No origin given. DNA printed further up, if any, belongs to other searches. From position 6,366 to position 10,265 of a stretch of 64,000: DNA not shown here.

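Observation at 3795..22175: Cohesin-dockerin tethering of a 5,419-aa surface fibre in a small-genome bacterium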

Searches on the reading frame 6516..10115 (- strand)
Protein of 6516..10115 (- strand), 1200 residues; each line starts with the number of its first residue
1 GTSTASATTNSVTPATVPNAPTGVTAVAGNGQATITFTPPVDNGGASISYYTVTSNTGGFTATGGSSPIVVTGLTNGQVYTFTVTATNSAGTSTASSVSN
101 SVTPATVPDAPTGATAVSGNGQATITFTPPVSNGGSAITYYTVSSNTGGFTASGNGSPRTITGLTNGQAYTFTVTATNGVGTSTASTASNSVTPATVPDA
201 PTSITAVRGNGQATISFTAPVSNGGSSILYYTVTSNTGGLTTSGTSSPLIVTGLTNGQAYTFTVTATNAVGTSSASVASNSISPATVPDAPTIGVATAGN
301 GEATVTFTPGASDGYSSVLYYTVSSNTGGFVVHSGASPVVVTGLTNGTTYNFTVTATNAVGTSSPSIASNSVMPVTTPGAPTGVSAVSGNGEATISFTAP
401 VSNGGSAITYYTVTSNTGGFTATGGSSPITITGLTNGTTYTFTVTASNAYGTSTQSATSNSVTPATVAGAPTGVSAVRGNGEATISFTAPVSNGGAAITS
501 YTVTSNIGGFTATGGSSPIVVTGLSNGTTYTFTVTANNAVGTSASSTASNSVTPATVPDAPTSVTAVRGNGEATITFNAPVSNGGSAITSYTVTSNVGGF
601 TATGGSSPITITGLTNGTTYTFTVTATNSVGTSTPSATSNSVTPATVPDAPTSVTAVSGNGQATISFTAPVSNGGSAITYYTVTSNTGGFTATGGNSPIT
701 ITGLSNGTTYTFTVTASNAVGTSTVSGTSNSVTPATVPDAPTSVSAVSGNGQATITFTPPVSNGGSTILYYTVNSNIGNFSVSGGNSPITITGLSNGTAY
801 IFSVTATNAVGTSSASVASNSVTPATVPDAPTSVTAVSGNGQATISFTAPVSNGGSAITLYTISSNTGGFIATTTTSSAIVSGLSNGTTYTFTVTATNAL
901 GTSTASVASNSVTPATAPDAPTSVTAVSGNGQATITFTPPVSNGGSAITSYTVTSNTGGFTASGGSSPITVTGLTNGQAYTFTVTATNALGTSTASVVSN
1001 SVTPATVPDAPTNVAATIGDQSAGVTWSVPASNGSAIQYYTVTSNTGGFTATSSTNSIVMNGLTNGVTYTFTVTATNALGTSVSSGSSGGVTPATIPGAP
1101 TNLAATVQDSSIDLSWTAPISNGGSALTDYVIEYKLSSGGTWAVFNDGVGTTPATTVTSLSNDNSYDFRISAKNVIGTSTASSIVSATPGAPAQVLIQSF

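Call 6: search_protein_families(library=pfam, proteins=[window:6516-10115:-], max_evalue=0.1)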
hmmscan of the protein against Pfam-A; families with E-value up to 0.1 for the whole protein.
window:6516-10115:- (1200 aa): 11 families
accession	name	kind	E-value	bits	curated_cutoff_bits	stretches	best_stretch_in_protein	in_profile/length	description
PF00041.27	fn3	-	1.1e-110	362.5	25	13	1099-1186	2-82/84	Fibronectin type III domain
PF25059.1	FN3_DSCAM-DSCAML_C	-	3.6e-49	165.5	39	6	1121-1183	14-75/89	DSCAM/DSCAML C-terminal Fn3-like domain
PF16656.11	Pur_ac_phosph_N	-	5.4e-23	81.8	30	1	1011-1078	1-83/93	Purple acid Phosphatase, N-terminal domain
PF16323.11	DUF4959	-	2.4e-19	70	32.9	2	912-996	13-99/106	Domain of unknown function (DUF4959)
PF07495.19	Y_Y_Y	-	4.2e-11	43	26.6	0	403-463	3-63/65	Y_Y_Y domain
PF07679.22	I-set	-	2.6e-09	37.5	23.7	0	600-637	49-86/90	Immunoglobulin I-set domain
PF14741.12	GH114_assoc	-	2.8e-09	37.6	22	0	927-977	22-71/126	N-terminal glycosyl-hydrolase-114-associated domain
PF24489.1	Ig_J_second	-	4.9e-06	27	27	0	427-456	56-87/105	Tip attachment protein J second Ig-like domain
PF25300.1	Fn3_Dep-1_3rd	-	2e-05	24.8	26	0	865-905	39-80/85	Dep-1 third Fn3-like domain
PF25552.1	LIFR_D4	-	0.00054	20.6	25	0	978-999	69-90/95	Leukemia inhibitory factor receptor D4 domain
PF13750.12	Big_3_3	-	0.0007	19.7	27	0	70-106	114-150/157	Bacterial Ig-like domain (group 3)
